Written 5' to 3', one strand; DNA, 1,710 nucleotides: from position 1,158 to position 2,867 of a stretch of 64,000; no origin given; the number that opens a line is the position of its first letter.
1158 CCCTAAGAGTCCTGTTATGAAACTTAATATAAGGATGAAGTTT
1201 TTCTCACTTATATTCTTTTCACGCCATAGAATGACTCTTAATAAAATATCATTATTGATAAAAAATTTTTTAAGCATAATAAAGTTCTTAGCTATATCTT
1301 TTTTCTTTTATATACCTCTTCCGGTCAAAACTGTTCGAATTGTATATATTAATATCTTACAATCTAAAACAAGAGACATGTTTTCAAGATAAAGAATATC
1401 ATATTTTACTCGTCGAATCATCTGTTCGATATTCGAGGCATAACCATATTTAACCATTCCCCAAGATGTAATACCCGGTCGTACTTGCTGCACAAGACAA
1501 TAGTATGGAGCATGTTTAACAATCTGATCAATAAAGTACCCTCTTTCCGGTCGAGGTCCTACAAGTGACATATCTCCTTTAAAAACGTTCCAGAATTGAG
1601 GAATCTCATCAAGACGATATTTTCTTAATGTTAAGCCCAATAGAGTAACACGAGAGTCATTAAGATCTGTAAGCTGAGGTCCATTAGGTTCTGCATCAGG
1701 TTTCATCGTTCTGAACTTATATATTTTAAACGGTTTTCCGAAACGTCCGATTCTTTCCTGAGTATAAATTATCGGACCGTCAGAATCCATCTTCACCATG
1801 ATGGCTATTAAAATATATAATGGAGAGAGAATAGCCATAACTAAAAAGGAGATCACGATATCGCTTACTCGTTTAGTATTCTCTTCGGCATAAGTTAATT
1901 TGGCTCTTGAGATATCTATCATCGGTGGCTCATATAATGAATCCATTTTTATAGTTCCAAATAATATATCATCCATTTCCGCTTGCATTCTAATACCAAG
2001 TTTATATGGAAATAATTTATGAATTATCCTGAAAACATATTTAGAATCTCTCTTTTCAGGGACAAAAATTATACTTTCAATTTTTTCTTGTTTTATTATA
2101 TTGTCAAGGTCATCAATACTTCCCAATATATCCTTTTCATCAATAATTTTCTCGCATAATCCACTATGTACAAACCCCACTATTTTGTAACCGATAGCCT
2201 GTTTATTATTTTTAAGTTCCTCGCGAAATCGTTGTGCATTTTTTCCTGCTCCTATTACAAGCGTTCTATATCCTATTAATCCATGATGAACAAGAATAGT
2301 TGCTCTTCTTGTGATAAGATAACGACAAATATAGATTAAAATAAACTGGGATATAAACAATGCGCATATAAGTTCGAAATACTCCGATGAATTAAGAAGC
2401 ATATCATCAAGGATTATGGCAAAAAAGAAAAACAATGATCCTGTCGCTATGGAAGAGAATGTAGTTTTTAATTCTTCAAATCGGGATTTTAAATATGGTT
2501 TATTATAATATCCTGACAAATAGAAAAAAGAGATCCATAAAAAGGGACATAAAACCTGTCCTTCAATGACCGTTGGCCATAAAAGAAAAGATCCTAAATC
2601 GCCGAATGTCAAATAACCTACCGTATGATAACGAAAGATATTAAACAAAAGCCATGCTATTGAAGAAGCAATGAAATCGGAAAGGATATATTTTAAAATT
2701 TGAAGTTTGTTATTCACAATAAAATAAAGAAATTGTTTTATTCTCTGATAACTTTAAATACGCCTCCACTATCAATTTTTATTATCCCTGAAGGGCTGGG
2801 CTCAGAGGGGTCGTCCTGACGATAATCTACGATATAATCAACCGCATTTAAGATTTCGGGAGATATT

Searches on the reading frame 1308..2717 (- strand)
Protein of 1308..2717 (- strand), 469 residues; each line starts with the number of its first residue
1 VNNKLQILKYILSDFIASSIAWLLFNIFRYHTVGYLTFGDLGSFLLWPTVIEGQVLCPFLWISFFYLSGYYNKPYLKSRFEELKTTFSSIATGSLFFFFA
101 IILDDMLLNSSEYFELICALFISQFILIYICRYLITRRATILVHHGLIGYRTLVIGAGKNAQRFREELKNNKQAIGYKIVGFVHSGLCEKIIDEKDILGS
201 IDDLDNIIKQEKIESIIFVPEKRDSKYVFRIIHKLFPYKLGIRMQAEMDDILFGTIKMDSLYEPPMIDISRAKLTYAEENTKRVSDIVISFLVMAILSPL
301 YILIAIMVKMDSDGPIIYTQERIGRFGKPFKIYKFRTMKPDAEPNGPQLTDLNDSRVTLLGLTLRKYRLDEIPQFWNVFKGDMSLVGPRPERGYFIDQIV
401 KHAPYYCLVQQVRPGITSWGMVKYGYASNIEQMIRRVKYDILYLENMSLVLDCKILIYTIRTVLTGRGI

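Call 50: find_encoding_contigs(protein=window:1308-2717:-, flank=10000, max_places=3)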
Protein window:1308-2717:- (469 aa): 14 contigs read that carry it; 3 places shown.
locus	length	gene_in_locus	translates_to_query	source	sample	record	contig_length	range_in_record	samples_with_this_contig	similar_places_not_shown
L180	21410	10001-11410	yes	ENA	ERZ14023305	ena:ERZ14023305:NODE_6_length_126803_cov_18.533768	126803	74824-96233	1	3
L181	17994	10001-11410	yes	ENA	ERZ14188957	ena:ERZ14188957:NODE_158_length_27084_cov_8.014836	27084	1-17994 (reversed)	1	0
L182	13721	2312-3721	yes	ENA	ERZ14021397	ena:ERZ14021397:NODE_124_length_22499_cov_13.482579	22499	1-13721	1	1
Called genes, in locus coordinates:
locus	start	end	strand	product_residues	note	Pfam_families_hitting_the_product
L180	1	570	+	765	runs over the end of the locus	PF00390:malic, PF03949:Malic_M, PF01515:PTA_PTB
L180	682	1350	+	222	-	PF01205:Impact_N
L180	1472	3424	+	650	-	PF02018:CBM_4_9, PF22848:ASD1_dom, PF06964:Alpha-L-AF_C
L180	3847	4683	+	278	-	PF13739:PdaC, PF11738:DUF3298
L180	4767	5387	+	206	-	PF02527:GidB, PF13847:Methyltransf_31, PF13649:Methyltransf_25 (weak)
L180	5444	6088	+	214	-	PF00753:Lactamase_B, PF19583:ODP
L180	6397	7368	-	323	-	PF00551:Formyl_trans_N, PF02911:Formyl_trans_C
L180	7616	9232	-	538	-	PF00005:ABC_tran, PF02463:SMC_N (faint), PF13304:AAA_21 (faint), PF12848:ABC_tran_Xtn, PF00005:ABC_tran (weak)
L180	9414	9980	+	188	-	PF01300:Sua5_yciO_yrdC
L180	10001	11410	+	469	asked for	PF13727:CoA_binding_3, PF02397:Bac_transf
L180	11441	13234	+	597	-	PF00654:Voltage_CLC, PF00571:CBS (faint)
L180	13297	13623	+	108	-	PF08274:Zn_Ribbon_YjdM, PF03831:YjdM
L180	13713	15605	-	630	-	PF16352:DUF4980, PF00251:Glyco_hydro_32N, PF08244:Glyco_hydro_32C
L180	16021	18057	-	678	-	PF11412:DsbD_N, PF02683:DsbD_TM, PF13098:Thioredoxin_2, PF13899:Thioredoxin_7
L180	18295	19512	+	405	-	PF07690:MFS_1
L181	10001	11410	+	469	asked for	PF13727:CoA_binding_3, PF02397:Bac_transf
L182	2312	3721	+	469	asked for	PF13727:CoA_binding_3, PF02397:Bac_transf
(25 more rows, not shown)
